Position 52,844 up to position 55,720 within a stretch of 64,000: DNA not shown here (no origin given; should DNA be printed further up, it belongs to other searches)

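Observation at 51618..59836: Integrase-less replication plus wall-hydrolase module that looks like a satellite or self-replicating element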

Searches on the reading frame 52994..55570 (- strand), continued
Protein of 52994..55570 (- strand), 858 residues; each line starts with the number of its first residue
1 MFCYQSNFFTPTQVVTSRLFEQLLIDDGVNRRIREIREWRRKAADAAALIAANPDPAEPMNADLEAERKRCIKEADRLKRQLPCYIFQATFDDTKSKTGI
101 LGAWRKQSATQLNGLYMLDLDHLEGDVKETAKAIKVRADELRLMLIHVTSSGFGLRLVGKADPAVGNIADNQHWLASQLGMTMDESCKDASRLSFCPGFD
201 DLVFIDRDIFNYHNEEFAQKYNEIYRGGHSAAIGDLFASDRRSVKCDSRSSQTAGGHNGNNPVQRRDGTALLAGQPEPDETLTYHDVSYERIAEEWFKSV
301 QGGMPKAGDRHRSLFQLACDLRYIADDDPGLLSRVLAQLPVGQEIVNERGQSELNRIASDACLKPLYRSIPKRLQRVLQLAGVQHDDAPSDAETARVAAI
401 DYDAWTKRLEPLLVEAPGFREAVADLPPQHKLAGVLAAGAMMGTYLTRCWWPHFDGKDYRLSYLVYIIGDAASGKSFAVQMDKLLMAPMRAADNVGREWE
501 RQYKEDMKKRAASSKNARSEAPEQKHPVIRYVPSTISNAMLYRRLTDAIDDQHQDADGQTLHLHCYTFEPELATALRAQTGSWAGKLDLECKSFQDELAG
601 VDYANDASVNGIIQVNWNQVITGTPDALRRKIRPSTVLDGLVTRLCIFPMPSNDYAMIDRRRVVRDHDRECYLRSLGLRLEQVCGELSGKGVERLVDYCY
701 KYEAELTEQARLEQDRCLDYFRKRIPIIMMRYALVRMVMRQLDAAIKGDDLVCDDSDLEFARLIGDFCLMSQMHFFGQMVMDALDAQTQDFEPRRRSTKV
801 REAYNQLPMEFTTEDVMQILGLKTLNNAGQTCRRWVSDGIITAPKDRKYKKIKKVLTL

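Call 52: search_protein_families(library=pfam, proteins=[L021:1180-2466:+, L021:6851-7174:+, L021:7387-7827:+, L026:1417-2100:+, L026:2097-2858:+, L026:4574-6646:+, L026:6745-7818:+, L026:7864-8799:+, L026:12514-12942:+, L026:3313-3828:+], max_evalue=0.001)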
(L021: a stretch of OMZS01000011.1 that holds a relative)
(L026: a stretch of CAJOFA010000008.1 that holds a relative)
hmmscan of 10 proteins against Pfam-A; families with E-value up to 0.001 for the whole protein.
L021:1180-2466:+ (428 aa): 0 families

L021:6851-7174:+ (107 aa): 0 families

L021:7387-7827:+ (146 aa): 0 families

L026:1417-2100:+ (227 aa): 2 families
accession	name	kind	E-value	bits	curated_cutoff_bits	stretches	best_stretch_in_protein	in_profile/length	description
PF14903.11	WG_beta_rep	-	2.2e-41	140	25.6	3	146-181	1-35/35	WG containing repeat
PF10417.14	1-cysPrx_C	-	6.1e-06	26.6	21.1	0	150-162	6-18/41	C-terminal domain of 1-Cys peroxiredoxin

L026:2097-2858:+ (253 aa): 1 family
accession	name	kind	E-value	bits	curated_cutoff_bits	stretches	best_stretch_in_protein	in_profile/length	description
PF14903.11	WG_beta_rep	-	5.6e-58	193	25.6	4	207-242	1-35/35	WG containing repeat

L026:4574-6646:+ (690 aa): 1 family
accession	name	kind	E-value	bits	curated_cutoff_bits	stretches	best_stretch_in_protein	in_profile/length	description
PF02384.22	N6_Mtase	-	3.4e-19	69.8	20.4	1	366-595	28-258/311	N-6 DNA Methylase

L026:6745-7818:+ (357 aa): 1 family
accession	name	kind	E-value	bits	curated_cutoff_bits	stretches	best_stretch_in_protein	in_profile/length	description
PF01420.25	Methylase_S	-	7.4e-14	52.7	22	1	4-130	22-154/168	Type I restriction modification DNA specificity domain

L026:7864-8799:+ (311 aa): 1 family
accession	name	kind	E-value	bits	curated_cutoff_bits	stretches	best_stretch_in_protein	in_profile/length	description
PF00717.28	Peptidase_S24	-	2.2e-22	79.4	23.3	1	47-157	5-115/116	Peptidase S24-like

L026:12514-12942:+ (142 aa): 1 family
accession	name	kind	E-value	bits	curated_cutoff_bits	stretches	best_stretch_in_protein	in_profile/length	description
PF18291.6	HU-HIG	-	1.2e-07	32.3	26.2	1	1-86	1-92/125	HU domain fused to wHTH, Ig, or Glycine-rich motif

L026:3313-3828:+ (171 aa): 0 families

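Call 62: find_related_loci(query=A1, collection=viral_contigs, flank=10000)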
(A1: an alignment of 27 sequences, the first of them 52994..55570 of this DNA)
Query A1 (858 aa) in viral_contigs; peptide patterns used: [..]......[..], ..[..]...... (x = any residue, [..] = any of these).
65 stretches matched a pattern; 8 encode a relative of the query (tblastn E <= 1e-3); 8 distinct loci.
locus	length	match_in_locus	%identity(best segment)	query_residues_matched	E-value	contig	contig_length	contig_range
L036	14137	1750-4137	32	1-841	9e-116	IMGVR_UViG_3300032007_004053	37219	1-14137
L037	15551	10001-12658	31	1-856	1e-115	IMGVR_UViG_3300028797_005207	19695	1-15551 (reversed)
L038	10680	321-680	30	76-207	7e-6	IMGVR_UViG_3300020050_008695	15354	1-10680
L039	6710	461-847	33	66-207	8e-6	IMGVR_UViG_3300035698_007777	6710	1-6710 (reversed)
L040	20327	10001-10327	30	76-195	1e-5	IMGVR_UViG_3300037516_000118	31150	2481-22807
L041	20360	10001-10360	29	76-207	2e-5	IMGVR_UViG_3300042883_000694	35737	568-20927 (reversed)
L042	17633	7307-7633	30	76-195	3e-5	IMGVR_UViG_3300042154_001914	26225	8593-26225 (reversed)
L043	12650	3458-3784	31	76-195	3e-5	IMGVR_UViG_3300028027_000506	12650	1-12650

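Call 64: search_protein_families(library=phrogs, proteins=[L037:73-1053:+, L037:1055-2329:+, L037:2313-3968:+, L037:3979-6957:+, L037:8671-9549:+, L037:9546-10025:+, L037:13302-14657:+, L036:4800-5612:+, L036:7578-8654:+, L036:8658-9584:+], max_evalue=0.00001)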
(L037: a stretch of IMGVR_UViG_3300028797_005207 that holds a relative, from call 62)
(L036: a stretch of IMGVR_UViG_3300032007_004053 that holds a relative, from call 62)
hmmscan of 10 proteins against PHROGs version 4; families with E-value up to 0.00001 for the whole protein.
L037:73-1053:+ (326 aa): 3 families
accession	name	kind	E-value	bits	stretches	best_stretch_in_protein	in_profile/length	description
phrog_34860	-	unknown function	1.7e-78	265.5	2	1-182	377-577/830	-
phrog_2713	-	unknown function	1.1e-13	52.1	1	30-120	353-436/520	-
phrog_6380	-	other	5.6e-06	26.6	1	41-114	194-246/382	DNA methyltransferase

L037:1055-2329:+ (424 aa): 1 family
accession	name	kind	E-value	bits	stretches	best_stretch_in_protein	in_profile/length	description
phrog_2668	-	unknown function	1.7e-40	140.1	1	13-422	12-430/554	-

L037:2313-3968:+ (551 aa): 0 families

L037:3979-6957:+ (992 aa): 2 families
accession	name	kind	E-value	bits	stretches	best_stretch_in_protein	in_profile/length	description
phrog_3830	-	unknown function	2.4e-121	407.7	1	3-821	4-810/1032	-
phrog_16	-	DNA, RNA and nucleotide metabolism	1.5e-18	67.4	1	57-722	220-619/986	DNA helicase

L037:8671-9549:+ (292 aa): 0 families

L037:9546-10025:+ (159 aa): 0 families

L037:13302-14657:+ (451 aa): 0 families

L036:4800-5612:+ (270 aa): 2 families
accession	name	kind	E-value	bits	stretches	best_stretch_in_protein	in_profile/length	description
phrog_6572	-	other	5.1e-68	230.6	1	1-265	12-309/325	ADP-ribosylglycohydrolase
phrog_22100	-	unknown function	9.3e-07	29.5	0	79-240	105-279/306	-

L036:7578-8654:+ (358 aa): 1 family
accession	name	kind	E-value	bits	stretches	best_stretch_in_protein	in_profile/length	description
phrog_2072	-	unknown function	1.2e-34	120.2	1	238-358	7-129/143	-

L036:8658-9584:+ (308 aa): 1 family
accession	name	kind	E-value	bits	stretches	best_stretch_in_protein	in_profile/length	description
phrog_17492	-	unknown function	1.1e-18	68.6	1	21-294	10-278/310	-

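Call 75: search_dna_similar(query=window:52994-55570:-, collection=plasmids, mode=protein, max_rows=25)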
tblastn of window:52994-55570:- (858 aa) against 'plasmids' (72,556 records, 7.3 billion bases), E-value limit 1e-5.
No match.

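Call 76: search_dna_similar(query=window:52994-55570:-, collection=phages, mode=protein, max_rows=25)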
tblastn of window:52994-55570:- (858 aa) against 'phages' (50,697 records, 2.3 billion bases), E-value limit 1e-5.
Records with a match: 1; places in all: 1; records where one place covers at least 80% of the query: 0.
Best place of each record, by identity: <60% 1.
By first word of the organism name: Bacteriophage 1.
By host as written in the record: - 1.
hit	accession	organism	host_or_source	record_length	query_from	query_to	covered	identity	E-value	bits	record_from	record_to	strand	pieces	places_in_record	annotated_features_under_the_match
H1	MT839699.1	Bacteriophage sp.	human fecal samples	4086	283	852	66%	22.3%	2e-8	64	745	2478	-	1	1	record has no annotation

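Call 77: predict_structure(alignment_id=A1)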
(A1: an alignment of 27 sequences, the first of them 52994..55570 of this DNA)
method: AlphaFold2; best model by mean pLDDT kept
length: 858 residues; sequences in the alignment: 27
mean_pLDDT: 76.4   pTM: 0.50
mean pLDDT of the five models: 76.4, 75.4, 75.3, 74.9, 72.4
residues with pLDDT >= 90: 225; 70-90: 409; 50-70: 105; < 50: 119
segments of 3 or more residues with pLDDT < 50: 235-277, 385-397, 533-539, 567-615, 791-795
pLDDT, mean of each block of 10 residues (from residue 1): 86 91 89 93 91 84 92 91 91 85 88 91 83 92 94 91 89 88 65 85 92 91 80 47 27 26 28 43 82 88 82 87 83 88 87 87 67 79 55 47 90 90 89 92 84 77 81 77 84 73 75 63 54 47 56 71 53 39 30 39 38 53 74 71 83 61 76 90 84 91 87 80 89 93 90 94 94 85 74 55 88 90 86 88 89 82
secondary structure, 60 per line:
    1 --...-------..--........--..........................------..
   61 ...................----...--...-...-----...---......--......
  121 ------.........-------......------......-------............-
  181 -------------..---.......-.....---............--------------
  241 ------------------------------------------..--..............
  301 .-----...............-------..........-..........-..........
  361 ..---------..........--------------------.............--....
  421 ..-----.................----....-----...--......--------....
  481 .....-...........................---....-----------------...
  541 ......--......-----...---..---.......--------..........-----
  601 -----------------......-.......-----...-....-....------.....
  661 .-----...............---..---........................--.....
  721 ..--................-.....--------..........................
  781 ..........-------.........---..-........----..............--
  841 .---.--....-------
elements in order (helices of 4 or more, strands of 3 or more residues): E3-5 H17-24 H27-52 H59-79 E84-86 E89-91 E93-95 E101-103 E110-112 E115-120 H127-135 E143-148 E155-160 H168-179 E202-205 H207-211 H215-226 H289-301 H307-321 H329-338 H340-349 H351-362 H372-381 H402-414 H417-422 H428-444 E449-452 E458-460 E463-468 H477-485 H487-513 H517-520 H538-546 E549-554 E560-562 H571-577 H586-595 E618-623 H625-631 H641-644 E646-649 H656-661 H667-681 H690-713 H716-722 H725-740 H742-746 H755-790 H798-806 H813-820 H825-838 E848-851

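Call 80: fold_search(model_id=the predicted structure, library=pdb)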
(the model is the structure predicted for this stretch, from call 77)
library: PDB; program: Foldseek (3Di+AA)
matches with E <= 10: 353; with E <= 0.001: 9
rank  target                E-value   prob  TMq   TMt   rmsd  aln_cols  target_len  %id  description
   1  8s09_5                7.6e-05  1.00  0.23  0.28  19.7       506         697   11  H. sapiens MCM2-7 double hexamer bound to double stranded DNA (released 2024-10-02)
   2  8x7u_C                8.0e-05  1.00  0.22  0.28  17.0       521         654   12  MCM in complex with dsDNA in presence of ATP. (released 2024-01-17)
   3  7pt6_4                1.1e-04  1.00  0.22  0.27  20.7       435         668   10  Structure of MCM2-7 DH complexed with Cdc7-Dbf4 in the presence of ATPgS, state III (released 2022-06-08)
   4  8kg6_5                2.5e-04  1.00  0.21  0.25  19.2       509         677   13  Yeast replisome in state I (released 2023-12-06)
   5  8q67_F                4.6e-04  1.00  0.22  0.30  11.0       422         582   12  Crystal structure of a homohexameric MCM from M. acidophilum (released 2025-03-12)
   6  8q67_E                6.3e-04  1.00  0.21  0.29   9.8       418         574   11  Crystal structure of a homohexameric MCM from M. acidophilum (released 2025-03-12)
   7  7qhs_5                6.6e-04  1.00  0.24  0.28  19.8       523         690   10  S. cerevisiae CMGE nucleating origin DNA melting (released 2022-06-15)
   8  8p62_5                9.2e-04  1.00  0.22  0.27  19.3       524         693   10  S. cerevisiae ssDNA-sCMGE after DNA replication initiation (released 2024-05-29)
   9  7pmk_5                9.2e-04  1.00  0.21  0.26  19.2       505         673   12  S. cerevisiae replisome-SCF(Dia2) complex bound to double-stranded DNA (conformation I) (released 2021-11-10)
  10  7pt7_2                1.1e-03  1.00  0.21  0.27  12.1       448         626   10  Structure of MCM2-7 DH complexed with Cdc7-Dbf4 in the presence of ADP:BeF3, state I (released 2022-06-08)
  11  7v3u_7                1.4e-03  1.00  0.23  0.27  11.1       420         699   12  Cryo-EM structure of MCM double hexamer with structured Mcm4-NSD (released 2022-04-13)
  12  8p5e_5                1.7e-03  1.00  0.23  0.27  18.9       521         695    9  S. cerevisiae nexus-sCMGE after DNA replication initiation (released 2024-05-29)
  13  8w0e_5                2.2e-03  1.00  0.23  0.31  11.3       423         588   10  Cryo-EM structure of a human MCM2-7 single hexamer on dsDNA (released 2024-10-02)
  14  8w7m_7                2.5e-03  1.00  0.24  0.30  10.1       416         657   12  Yeast replisome in state V (released 2023-12-06)
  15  9gjp_6                2.6e-03  1.00  0.22  0.26  23.1       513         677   12  OCCM maturation intermediate stalled with an Arginine Finger mutation in Mcm5: Conformer 2 (released 2025-03-05)
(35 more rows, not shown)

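Call 81: search_protein_families(library=padloc, proteins=[window:52994-55570:-], max_evalue=0.001)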
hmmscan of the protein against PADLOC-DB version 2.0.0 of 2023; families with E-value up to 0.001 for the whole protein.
window:52994-55570:- (858 aa): 2 families
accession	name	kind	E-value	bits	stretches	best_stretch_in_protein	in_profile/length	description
PDLC01618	PrimPol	-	2e-10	39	1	78-196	2-114/121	"CAS-I,CAS-II,CAS-III,CAS-IV,CAS-V,CAS-VI; associated"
PDLC03818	RTasVirE-PriCT2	-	2.8e-07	28.3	1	70-224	49-198/320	DRT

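Call 111: find_encoding_contigs(protein=P0005, flank=10000, max_places=1)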
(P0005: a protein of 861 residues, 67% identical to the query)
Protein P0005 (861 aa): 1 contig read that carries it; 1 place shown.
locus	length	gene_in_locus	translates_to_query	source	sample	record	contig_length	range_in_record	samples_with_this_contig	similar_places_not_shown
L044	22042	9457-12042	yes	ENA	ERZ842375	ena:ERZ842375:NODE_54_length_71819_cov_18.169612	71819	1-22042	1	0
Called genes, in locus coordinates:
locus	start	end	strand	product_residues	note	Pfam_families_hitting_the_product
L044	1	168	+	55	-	?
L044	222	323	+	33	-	-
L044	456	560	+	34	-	-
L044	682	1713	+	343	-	PF00154:RecA_N, PF06745:ATPase (weak), PF08423:Rad51, PF21096:RecA_C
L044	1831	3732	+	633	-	PF00012:HSP70, PF14450:FtsA (faint), PF06723:MreB_Mbl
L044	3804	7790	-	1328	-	PF04313:HSDR_N, PF00270:DEAD (faint), PF04851:ResIII, PF18766:SWI2_SNF2, PF22679:T1R_D3-like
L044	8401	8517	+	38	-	-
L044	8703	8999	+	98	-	-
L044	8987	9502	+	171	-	-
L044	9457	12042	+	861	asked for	PF08800:BT4734-like_N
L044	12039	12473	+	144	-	PF08291:Peptidase_M15_3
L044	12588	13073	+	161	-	PF18291:HU-HIG, PF00216:Bac_DNA_binding (faint)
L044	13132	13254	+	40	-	PF20096:DUF6486 (weak)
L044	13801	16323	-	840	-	PF02861:Clp_N, PF13191:AAA_16 (weak), PF00004:AAA, PF17871:AAA_lid_9, PF00004:AAA, PF07724:AAA_2, PF07728:AAA_5, PF10431:ClpB_D2-small, +7 more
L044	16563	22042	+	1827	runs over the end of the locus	PF01835:MG2, PF00207:A2M, PF17973:bMG10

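Call 112: find_encoding_contigs(protein=P0091, flank=10000, max_places=2)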
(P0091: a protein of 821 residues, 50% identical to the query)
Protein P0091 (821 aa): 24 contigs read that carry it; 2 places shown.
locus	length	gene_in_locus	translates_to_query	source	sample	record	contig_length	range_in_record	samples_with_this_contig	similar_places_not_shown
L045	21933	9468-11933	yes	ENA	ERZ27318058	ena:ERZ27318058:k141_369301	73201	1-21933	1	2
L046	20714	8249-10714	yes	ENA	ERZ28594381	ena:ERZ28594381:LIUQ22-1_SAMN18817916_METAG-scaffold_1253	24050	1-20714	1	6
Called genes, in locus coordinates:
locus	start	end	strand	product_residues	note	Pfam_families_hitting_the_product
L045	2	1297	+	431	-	?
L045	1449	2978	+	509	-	PF21231:GH141_M, PF13229:Beta_helix (weak)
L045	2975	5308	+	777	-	PF13802:Gal_mutarotas_2, PF01055:Glyco_hydro_31_2nd, PF21365:Glyco_hydro_31_3rd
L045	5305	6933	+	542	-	PF00474:SSF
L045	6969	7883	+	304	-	PF00701:DHDPS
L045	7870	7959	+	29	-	-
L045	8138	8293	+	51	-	-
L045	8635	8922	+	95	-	-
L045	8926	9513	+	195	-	-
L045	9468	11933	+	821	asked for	PF08800:BT4734-like_N (weak)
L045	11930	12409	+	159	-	-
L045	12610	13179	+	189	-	PF18291:HU-HIG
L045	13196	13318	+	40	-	PF20096:DUF6486 (weak)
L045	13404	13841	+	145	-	PF17042:NBD_C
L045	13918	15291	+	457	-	PF00083:Sugar_tr, PF07690:MFS_1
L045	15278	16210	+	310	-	PF00701:DHDPS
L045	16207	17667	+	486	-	PF00474:SSF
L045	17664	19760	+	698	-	PF21209:Bac_rhamnosid-like_N, PF17389:Bac_rhamnosid6H, PF06202:GDE_C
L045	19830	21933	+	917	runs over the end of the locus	-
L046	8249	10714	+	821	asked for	PF08800:BT4734-like_N (weak)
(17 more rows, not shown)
